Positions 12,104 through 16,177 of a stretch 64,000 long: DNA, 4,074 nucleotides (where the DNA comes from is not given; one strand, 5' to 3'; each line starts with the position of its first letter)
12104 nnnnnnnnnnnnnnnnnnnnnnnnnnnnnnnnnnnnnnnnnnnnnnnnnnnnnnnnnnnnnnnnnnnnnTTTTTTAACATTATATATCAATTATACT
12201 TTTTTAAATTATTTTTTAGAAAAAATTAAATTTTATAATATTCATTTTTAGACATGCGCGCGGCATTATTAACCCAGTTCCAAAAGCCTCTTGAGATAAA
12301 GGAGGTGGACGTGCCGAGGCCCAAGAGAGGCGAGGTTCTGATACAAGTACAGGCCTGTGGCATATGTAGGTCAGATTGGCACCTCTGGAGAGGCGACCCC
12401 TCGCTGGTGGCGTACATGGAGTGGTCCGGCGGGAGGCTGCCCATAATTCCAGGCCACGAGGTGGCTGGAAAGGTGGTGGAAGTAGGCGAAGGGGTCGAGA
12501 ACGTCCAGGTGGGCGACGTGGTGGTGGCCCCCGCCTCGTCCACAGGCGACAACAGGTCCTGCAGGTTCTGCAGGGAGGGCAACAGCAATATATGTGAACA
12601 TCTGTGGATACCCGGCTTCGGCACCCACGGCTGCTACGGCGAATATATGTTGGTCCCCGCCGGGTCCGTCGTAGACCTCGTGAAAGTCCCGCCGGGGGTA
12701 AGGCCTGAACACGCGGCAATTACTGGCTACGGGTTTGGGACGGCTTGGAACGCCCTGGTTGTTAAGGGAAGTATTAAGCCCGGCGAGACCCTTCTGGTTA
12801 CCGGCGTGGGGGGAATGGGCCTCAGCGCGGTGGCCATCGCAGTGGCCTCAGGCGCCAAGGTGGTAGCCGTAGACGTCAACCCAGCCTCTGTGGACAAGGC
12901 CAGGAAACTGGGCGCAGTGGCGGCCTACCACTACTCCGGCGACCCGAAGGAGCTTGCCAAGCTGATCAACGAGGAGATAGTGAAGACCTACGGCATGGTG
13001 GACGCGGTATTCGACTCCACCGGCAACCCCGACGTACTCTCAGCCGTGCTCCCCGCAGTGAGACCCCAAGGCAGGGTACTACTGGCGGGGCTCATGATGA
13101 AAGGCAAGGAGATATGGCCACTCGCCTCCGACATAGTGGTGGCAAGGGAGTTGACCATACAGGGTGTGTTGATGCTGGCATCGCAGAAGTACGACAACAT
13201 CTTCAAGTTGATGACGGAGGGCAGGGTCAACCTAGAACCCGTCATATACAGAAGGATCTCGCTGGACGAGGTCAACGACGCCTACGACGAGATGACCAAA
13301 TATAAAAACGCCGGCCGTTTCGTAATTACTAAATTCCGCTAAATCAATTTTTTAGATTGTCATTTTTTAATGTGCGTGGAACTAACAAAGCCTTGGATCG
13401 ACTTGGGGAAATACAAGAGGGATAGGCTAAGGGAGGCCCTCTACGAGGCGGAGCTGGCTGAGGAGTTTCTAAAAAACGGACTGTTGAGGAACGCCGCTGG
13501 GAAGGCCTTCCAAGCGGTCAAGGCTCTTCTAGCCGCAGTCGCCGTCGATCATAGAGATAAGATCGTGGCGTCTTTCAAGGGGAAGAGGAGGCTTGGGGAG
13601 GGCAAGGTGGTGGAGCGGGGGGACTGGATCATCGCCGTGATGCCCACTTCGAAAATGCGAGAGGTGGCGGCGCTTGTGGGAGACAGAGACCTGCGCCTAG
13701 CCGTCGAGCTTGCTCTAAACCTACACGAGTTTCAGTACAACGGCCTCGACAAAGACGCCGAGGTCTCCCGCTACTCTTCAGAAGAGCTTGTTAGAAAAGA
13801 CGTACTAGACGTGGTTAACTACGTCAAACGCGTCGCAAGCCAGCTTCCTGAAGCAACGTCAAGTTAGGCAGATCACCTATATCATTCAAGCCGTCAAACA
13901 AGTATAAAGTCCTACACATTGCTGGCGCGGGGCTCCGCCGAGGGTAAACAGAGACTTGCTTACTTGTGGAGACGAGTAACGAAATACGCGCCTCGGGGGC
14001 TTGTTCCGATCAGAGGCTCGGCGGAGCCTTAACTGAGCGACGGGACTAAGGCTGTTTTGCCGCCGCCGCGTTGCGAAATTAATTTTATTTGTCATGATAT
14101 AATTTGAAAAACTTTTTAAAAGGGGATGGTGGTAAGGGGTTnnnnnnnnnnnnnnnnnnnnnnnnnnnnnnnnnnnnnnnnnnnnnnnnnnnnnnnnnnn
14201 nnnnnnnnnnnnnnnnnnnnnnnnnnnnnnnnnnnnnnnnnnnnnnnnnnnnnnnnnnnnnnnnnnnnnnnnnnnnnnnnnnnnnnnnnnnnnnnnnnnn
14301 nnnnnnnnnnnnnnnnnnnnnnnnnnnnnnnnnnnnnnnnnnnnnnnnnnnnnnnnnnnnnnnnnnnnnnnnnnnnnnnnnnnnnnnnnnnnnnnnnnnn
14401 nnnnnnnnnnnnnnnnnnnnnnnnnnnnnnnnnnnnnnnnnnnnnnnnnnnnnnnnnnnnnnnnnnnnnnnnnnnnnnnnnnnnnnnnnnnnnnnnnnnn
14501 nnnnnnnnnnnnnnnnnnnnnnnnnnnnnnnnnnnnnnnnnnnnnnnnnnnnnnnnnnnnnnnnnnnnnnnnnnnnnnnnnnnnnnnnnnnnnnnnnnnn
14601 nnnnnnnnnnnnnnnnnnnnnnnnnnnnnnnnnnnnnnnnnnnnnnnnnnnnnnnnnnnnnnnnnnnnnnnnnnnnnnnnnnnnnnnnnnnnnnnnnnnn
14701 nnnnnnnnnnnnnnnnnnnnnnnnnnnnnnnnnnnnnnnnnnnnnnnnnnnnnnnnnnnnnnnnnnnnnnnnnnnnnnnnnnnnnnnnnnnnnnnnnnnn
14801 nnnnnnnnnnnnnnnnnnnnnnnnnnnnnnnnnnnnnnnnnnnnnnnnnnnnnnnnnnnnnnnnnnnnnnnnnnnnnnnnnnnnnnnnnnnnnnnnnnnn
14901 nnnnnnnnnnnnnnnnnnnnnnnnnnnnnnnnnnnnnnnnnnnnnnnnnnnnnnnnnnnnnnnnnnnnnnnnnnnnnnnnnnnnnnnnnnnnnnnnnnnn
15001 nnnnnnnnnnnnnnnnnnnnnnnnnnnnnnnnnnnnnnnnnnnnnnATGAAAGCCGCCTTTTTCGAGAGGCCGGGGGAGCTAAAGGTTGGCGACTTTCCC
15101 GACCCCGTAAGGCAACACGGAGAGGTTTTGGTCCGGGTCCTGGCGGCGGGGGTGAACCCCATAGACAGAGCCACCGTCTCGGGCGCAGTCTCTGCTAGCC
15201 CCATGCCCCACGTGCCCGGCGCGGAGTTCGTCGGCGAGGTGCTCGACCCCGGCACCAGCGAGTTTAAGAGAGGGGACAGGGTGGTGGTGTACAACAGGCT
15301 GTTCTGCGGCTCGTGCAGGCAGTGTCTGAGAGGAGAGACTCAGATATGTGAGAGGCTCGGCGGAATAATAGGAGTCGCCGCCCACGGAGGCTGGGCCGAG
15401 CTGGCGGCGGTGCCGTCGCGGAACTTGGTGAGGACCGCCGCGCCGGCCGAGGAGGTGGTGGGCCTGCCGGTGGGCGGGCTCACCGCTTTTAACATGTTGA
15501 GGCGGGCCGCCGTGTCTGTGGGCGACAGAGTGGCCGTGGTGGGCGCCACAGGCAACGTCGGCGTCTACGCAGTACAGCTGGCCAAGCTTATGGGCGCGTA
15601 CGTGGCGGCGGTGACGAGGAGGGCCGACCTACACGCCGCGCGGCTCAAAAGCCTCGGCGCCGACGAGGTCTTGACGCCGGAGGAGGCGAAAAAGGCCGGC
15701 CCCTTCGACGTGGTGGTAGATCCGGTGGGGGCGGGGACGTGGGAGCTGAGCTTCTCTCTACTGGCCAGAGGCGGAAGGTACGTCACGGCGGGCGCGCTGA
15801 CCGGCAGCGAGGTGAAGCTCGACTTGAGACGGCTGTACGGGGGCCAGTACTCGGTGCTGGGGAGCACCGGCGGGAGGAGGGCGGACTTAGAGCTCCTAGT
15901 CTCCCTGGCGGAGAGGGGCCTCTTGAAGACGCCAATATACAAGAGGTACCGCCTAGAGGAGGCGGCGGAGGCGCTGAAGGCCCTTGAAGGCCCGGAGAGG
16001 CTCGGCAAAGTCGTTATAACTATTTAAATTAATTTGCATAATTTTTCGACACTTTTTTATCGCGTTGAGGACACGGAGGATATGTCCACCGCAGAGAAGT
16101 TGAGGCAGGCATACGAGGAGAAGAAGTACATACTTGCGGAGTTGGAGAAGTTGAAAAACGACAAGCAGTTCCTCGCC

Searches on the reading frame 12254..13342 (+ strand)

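Call 4: search_protein_families(library=pfam, proteins=[window:12254-13342:+], max_evalue=0.1)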
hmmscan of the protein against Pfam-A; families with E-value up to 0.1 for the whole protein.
window:12254-13342:+ (362 aa): 16 families
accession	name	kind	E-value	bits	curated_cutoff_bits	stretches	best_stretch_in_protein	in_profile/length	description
PF08240.17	ADH_N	-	3e-29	101.8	23.5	1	25-142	2-102/104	Alcohol dehydrogenase GroES-like domain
PF00107.32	ADH_zinc_N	-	5.6e-23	81.7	31.8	1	187-321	1-128/129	Zinc-binding dehydrogenase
PF13602.12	ADH_zinc_N_2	-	1.9e-08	35.7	27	1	247-358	22-134/134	Zinc-binding dehydrogenase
PF16912.11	Glu_dehyd_C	-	1.2e-07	31.9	34.9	1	178-347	32-201/211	Glucose dehydrogenase C-terminus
PF01262.27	AlaDh_PNT_C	-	1.8e-05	24.7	23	1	171-239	20-91/214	Alanine dehydrogenase/PNT, C-terminal domain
PF00106.31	adh_short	-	0.0032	17.4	26.6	1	179-257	2-86/195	short chain dehydrogenase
PF02254.24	TrkA_N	-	0.0064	17.3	23.8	1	181-235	2-56/116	TrkA-N domain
PF02737.24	3HCDH_N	-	0.015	15.7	22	1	182-218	4-40/180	3-hydroxyacyl-CoA dehydrogenase, NAD binding domain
PF02826.25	2-Hacid_dh_C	-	0.025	14.4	25.1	1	176-221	35-80/178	D-isomer specific 2-hydroxyacid dehydrogenase, NAD binding domain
PF03446.21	NAD_binding_2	-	0.026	15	21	1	182-228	4-50/161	NAD binding domain of 6-phosphogluconate dehydrogenase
PF00208.27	ELFV_dehydrog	-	0.028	14.5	23.4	1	154-207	7-62/241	Glutamate/Leucine/Phenylalanine/Valine dehydrogenase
PF02475.24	TRM5-TYW2_MTfase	-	0.037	14.4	28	1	175-214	35-74/164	TRM5/TYW2 methyltransferase domain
PF01175.24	Urocanase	-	0.044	13.9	23.2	1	177-225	27-75/209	Urocanase Rossmann-like domain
PF16374.11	CIF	-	0.061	13.9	25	0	314-352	35-76/138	Cycle inhibiting factor (CIF)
PF03599.22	CdhD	-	0.086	12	24.8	0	207-278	58-126/387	CO dehydrogenase/acetyl-CoA synthase delta subunit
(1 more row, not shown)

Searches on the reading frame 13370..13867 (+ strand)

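Call 4: search_protein_families(library=pfam, proteins=[window:13370-13867:+], max_evalue=0.1)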
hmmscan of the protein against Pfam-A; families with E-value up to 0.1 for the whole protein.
window:13370-13867:+ (165 aa): 1 family
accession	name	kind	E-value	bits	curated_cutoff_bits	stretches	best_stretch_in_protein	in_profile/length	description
PF05942.16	PaREP1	-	9.2e-27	93.7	24.4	1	19-145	2-114/115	Archaeal PaREP1/PaREP8 family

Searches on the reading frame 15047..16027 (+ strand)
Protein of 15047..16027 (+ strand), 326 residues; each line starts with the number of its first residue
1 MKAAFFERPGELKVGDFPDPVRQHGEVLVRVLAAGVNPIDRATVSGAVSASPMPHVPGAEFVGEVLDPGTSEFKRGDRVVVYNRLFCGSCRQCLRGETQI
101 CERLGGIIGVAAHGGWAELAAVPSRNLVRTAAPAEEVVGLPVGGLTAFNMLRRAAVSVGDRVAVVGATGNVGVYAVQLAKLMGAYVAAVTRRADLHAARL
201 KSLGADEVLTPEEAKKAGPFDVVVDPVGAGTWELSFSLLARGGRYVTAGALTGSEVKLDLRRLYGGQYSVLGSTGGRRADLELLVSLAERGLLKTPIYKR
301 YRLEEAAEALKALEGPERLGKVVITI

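Call 4: search_protein_families(library=pfam, proteins=[window:15047-16027:+], max_evalue=0.1)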
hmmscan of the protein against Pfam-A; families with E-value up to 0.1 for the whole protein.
window:15047-16027:+ (326 aa): 8 families
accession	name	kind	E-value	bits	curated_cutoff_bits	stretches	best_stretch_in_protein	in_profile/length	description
PF08240.17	ADH_N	-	6.7e-26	91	23.5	1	24-129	2-101/104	Alcohol dehydrogenase GroES-like domain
PF00107.32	ADH_zinc_N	-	4e-20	72.5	31.8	1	171-288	2-127/129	Zinc-binding dehydrogenase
PF13602.12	ADH_zinc_N_2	-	1.5e-18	68.4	27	1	203-324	1-134/134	Zinc-binding dehydrogenase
PF16884.10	ADH_N_2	-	0.00043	20.6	31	1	20-81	26-90/108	N-terminal domain of oxidoreductase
PF05368.20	NmrA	-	0.035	14.1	27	1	161-205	4-50/298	NmrA-like family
PF01262.27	AlaDh_PNT_C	-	0.037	13.9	23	1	161-208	30-76/214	Alanine dehydrogenase/PNT, C-terminal domain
PF00208.27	ELFV_dehydrog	-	0.041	14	23.4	1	150-190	21-62/241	Glutamate/Leucine/Phenylalanine/Valine dehydrogenase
PF01113.26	DapB_N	-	0.071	13.6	25.6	0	161-225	2-73/124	Dihydrodipicolinate reductase, N-terminus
